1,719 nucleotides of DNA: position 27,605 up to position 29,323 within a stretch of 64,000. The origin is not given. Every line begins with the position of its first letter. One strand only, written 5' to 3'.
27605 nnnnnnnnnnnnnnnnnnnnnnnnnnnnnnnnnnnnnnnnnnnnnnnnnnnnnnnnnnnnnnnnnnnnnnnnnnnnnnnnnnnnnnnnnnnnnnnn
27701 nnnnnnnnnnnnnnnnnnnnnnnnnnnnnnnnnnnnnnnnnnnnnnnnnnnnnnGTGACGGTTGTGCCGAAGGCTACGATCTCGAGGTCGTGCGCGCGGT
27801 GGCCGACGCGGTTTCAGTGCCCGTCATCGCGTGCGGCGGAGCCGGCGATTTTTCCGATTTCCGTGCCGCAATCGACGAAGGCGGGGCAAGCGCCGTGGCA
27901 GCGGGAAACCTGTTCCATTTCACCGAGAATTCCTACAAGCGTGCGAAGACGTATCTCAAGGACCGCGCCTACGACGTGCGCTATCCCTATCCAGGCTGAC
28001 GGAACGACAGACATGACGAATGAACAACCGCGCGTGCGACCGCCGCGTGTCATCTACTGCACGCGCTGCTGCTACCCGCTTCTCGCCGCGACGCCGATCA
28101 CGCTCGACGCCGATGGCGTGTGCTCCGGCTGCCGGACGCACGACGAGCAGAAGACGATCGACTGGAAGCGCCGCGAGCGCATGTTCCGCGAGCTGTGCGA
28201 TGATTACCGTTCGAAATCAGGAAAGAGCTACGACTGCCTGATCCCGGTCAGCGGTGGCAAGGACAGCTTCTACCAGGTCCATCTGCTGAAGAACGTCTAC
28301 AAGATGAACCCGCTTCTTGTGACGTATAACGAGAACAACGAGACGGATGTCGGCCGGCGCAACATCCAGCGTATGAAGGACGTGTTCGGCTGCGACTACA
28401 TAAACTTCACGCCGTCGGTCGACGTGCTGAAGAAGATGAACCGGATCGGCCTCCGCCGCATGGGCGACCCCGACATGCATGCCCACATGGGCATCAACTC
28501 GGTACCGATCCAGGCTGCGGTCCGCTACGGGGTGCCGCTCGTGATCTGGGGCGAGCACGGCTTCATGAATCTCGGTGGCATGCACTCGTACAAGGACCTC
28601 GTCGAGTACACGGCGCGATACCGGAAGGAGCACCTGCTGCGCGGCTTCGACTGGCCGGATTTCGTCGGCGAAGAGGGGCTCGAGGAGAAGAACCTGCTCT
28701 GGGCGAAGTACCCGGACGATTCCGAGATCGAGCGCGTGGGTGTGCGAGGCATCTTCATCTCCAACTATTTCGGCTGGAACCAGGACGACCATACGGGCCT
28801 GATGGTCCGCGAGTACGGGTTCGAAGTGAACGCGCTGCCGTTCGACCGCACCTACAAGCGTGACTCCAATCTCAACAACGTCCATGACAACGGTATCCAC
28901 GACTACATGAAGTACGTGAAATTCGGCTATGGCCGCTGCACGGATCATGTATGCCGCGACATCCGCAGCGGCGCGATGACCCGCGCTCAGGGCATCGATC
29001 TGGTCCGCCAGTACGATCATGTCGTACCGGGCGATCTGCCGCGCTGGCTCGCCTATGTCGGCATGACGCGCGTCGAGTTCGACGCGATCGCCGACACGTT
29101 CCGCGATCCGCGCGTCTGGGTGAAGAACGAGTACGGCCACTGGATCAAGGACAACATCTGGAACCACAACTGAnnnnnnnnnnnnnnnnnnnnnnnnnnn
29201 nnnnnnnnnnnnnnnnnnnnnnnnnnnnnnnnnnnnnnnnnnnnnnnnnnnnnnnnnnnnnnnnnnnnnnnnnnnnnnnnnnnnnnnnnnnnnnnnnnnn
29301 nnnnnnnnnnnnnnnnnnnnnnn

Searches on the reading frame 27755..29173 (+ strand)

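Call 7: search_protein_families(library=pfam, proteins=[window:27755-29173:+], max_evalue=0.001)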
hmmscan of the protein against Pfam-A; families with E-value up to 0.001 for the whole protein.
window:27755-29173:+ (472 aa): 0 families

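Call 47: search_protein_families(library=ncbifam, proteins=[window:27755-29173:+], max_evalue=0.0001)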
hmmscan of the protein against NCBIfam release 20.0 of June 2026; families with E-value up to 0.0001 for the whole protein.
window:27755-29173:+ (472 aa): 1 family
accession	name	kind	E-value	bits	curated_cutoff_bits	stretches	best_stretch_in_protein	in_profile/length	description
TIGR03573.1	WbuX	subfamily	1e-97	327.7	203.2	1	100-446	2-343/344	N-acetyl sugar amidotransferase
